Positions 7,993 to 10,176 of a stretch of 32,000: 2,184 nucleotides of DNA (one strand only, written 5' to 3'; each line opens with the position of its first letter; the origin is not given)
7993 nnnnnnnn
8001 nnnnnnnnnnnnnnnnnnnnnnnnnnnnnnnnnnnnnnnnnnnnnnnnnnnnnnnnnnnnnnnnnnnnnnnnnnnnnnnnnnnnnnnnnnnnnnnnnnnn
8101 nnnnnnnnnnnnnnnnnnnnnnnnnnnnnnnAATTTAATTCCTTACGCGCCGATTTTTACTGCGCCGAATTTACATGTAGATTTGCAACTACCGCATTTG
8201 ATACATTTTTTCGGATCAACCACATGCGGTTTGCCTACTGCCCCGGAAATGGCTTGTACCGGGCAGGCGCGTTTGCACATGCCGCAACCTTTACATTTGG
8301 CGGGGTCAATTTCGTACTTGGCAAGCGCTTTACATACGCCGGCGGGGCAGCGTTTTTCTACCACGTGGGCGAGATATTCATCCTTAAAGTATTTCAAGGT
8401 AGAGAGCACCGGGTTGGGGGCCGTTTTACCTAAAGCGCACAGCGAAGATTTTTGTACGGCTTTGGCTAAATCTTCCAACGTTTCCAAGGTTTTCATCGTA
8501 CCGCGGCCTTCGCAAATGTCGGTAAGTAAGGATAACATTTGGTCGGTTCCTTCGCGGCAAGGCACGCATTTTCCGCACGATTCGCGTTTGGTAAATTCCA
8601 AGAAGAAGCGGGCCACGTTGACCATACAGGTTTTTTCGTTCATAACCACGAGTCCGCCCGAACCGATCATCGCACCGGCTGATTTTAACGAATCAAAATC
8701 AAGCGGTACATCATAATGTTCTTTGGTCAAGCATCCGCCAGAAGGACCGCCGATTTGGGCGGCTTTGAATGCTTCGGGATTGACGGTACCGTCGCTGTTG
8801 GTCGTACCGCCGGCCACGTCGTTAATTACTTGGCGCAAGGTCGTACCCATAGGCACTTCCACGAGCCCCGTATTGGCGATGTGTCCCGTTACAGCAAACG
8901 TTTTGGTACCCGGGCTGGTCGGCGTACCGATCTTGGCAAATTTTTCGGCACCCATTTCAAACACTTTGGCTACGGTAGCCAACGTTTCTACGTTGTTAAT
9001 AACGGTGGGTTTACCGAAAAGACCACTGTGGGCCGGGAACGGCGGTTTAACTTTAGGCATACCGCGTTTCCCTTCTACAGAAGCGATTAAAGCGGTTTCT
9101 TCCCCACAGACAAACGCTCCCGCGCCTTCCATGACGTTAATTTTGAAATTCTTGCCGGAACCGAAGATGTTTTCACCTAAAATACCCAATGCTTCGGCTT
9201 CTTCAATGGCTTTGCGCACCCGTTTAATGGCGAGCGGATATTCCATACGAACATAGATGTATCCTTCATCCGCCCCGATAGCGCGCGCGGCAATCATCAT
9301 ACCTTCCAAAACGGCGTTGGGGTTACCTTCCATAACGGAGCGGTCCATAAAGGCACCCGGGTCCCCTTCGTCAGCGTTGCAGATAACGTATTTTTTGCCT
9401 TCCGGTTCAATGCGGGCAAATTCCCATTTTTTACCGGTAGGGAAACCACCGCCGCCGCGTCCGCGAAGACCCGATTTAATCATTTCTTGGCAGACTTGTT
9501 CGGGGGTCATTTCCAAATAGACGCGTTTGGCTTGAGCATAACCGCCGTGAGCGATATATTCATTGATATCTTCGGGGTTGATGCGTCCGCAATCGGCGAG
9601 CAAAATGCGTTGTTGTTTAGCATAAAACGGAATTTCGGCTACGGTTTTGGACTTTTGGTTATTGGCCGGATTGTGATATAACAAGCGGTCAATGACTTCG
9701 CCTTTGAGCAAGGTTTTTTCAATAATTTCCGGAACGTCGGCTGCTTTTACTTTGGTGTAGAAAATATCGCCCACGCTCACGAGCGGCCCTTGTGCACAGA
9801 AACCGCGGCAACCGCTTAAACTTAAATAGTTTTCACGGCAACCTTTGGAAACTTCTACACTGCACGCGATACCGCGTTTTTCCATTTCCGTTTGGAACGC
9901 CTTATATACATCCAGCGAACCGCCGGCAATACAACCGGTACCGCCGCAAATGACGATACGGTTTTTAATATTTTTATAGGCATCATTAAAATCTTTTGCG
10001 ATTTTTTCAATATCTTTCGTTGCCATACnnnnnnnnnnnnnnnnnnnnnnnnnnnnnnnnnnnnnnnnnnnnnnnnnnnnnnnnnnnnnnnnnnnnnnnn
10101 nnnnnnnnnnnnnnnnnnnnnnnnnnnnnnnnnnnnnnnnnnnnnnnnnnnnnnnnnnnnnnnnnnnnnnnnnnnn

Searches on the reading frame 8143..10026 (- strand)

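Call 37: search_protein_families(library=pfam, proteins=[window:8143-10026:-])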
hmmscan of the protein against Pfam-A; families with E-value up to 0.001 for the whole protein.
window:8143-10026:- (627 aa): 12 families
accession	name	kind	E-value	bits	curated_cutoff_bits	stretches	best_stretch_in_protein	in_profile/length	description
PF01512.22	Complex1_51K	-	1.2e-48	165.2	31.2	1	184-353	3-149/150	Nuo51 FMN-binding domain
PF10589.14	NADH_4Fe-4S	-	2.5e-34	117.5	23.5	1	471-554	2-85/85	NADH-ubiquinone oxidoreductase-F iron-sulfur binding region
PF00037.32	Fer4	-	1.7e-11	43.9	21.1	2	571-594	1-24/24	4Fe-4S binding domain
PF10531.15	SLBB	-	1e-08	35.3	27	1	377-431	2-53/55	SLBB domain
PF12837.12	Fer4_6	-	6.2e-08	32.7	25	1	572-593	3-24/24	4Fe-4S binding domain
PF13237.11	Fer4_10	-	1.7e-07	31.5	25.5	1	571-618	2-52/53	4Fe-4S dicluster domain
PF01257.25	2Fe-2S_thioredx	-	6.5e-07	29.7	24.8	1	21-104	65-143/145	Thioredoxin-like [2Fe-2S] ferredoxin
PF12838.12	Fer4_7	-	6.1e-06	27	27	1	577-622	1-52/52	4Fe-4S dicluster domain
PF12797.12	Fer4_2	-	8.4e-06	25.9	24.5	1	571-590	3-22/22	4Fe-4S binding domain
PF14697.11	Fer4_21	-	2e-05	25.1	35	1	573-619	3-52/59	4Fe-4S dicluster domain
PF13187.11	Fer4_9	-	3.3e-05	24.3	27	1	577-621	1-50/52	4Fe-4S dicluster domain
PF22461.2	SLBB_2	-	9.5e-05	22.9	27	1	375-411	1-39/79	SLBB domain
